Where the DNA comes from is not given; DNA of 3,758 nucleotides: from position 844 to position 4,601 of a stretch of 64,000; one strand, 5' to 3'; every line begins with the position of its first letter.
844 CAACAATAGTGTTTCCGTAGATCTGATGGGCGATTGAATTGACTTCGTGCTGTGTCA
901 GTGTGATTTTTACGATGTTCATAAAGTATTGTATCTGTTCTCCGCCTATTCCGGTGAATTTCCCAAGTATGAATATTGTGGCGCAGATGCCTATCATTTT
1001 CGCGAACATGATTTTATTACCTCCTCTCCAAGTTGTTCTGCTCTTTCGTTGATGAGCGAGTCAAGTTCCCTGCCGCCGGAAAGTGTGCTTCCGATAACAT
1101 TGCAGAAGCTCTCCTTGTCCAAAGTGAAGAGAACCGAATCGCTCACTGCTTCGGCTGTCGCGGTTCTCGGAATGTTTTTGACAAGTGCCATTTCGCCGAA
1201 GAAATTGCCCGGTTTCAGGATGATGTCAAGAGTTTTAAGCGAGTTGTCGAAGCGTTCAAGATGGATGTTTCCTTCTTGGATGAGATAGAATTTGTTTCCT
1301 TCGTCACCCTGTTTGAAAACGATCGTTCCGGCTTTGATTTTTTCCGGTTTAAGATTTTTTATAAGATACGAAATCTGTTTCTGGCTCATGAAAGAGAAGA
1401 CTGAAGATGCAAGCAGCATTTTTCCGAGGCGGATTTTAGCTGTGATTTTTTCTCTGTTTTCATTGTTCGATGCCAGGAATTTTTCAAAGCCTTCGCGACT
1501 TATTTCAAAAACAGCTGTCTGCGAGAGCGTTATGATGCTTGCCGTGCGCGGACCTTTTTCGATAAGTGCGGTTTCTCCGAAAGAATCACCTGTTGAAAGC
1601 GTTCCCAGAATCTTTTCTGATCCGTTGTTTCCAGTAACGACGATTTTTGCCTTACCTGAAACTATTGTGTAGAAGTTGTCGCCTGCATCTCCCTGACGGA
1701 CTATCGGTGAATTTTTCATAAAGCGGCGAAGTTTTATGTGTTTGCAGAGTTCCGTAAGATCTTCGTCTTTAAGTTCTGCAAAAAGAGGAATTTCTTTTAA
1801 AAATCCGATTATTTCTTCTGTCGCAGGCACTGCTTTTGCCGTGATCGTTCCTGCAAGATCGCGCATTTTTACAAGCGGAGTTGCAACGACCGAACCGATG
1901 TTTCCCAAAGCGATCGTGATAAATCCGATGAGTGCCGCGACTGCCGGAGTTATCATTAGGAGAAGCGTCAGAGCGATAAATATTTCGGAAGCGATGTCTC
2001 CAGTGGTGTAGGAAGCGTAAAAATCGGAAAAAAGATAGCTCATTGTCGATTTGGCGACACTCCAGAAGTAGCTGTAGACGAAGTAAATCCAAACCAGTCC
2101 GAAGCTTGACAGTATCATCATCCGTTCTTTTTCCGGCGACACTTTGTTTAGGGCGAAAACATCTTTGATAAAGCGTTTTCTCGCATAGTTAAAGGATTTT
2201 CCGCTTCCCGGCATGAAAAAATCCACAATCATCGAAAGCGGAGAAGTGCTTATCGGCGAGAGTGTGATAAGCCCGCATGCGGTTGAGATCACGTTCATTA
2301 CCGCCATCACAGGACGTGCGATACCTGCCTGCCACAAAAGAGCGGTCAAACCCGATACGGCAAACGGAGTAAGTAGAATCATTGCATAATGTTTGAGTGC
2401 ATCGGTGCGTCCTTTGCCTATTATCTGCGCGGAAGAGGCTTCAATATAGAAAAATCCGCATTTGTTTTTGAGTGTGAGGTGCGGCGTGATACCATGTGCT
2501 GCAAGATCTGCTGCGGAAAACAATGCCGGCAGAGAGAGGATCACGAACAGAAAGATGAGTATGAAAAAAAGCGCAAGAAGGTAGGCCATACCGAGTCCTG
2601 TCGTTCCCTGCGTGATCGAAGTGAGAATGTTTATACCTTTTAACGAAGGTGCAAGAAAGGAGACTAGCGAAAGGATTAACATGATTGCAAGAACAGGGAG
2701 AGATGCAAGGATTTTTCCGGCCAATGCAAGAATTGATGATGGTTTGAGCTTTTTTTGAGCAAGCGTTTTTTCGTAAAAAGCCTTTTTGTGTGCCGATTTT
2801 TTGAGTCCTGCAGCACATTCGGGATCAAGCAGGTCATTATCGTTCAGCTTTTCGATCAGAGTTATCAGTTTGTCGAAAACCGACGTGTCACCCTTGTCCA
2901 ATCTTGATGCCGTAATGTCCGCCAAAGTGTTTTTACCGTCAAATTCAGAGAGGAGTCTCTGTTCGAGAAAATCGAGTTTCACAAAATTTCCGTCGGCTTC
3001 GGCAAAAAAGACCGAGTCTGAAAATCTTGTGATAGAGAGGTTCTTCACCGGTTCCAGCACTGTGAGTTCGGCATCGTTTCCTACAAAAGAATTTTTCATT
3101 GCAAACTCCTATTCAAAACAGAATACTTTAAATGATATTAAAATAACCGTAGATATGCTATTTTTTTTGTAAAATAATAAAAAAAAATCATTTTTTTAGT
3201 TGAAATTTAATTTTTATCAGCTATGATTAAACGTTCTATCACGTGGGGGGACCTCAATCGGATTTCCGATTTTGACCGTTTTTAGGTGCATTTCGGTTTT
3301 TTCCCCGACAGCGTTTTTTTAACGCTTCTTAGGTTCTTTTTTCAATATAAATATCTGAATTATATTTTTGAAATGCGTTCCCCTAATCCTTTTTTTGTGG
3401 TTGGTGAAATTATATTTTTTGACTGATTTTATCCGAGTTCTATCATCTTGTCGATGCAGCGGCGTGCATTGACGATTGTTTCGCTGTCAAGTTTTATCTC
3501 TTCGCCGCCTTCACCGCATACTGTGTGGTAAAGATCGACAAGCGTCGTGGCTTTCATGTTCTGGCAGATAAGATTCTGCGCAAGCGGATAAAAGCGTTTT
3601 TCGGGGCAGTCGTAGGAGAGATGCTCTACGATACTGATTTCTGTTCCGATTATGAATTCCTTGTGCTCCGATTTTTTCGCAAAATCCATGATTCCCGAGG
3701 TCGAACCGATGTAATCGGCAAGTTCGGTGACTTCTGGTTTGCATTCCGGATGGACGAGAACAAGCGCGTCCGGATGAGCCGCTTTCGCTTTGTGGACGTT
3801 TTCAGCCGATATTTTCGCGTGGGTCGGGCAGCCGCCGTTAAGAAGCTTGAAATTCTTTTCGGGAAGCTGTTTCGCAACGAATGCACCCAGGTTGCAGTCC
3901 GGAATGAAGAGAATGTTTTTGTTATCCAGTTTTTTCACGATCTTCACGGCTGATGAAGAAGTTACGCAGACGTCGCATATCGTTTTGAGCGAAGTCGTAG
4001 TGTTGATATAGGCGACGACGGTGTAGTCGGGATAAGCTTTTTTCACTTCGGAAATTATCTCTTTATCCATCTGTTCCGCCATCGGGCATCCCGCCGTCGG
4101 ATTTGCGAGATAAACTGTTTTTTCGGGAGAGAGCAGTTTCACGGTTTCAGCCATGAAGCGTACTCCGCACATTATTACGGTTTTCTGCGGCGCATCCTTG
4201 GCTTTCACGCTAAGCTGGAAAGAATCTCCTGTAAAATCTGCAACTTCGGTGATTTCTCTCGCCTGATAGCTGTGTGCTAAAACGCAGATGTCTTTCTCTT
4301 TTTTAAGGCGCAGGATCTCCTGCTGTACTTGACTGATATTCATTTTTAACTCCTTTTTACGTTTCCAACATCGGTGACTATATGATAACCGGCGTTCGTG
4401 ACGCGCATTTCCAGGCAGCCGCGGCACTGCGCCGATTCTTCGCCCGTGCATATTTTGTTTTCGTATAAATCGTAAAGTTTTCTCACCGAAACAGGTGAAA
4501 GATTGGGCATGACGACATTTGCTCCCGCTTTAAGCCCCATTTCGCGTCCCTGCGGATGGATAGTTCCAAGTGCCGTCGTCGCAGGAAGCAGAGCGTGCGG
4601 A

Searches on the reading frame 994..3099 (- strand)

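Call 50: search_protein_families(library=pfam, proteins=[window:994-3099:-], max_evalue=0.00001)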
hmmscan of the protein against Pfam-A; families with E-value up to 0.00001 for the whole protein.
window:994-3099:- (701 aa): 1 family
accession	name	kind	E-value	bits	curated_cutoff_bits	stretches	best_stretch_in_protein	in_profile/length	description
PF00027.35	cNMP_binding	-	7.6e-46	154.5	27.5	2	458-545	2-89/89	Cyclic nucleotide-binding domain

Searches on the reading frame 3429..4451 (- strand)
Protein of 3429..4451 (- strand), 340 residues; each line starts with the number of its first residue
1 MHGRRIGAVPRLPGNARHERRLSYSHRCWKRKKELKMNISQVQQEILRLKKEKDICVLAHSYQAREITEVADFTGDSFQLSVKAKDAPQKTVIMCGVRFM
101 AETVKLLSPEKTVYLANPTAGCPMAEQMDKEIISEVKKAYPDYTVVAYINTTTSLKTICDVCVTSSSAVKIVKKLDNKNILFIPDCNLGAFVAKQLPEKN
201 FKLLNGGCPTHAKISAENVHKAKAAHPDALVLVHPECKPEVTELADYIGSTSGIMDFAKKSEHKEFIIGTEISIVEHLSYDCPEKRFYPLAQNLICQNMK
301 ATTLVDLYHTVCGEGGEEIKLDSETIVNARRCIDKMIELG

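Call 50: search_protein_families(library=pfam, proteins=[window:3429-4451:-], max_evalue=0.00001)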
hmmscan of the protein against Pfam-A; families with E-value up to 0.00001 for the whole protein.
window:3429-4451:- (340 aa): 1 family
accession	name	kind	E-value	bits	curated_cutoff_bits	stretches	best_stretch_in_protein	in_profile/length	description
PF02445.21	NadA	-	3.2e-115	384.7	27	1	44-338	1-295/295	Quinolinate synthetase A protein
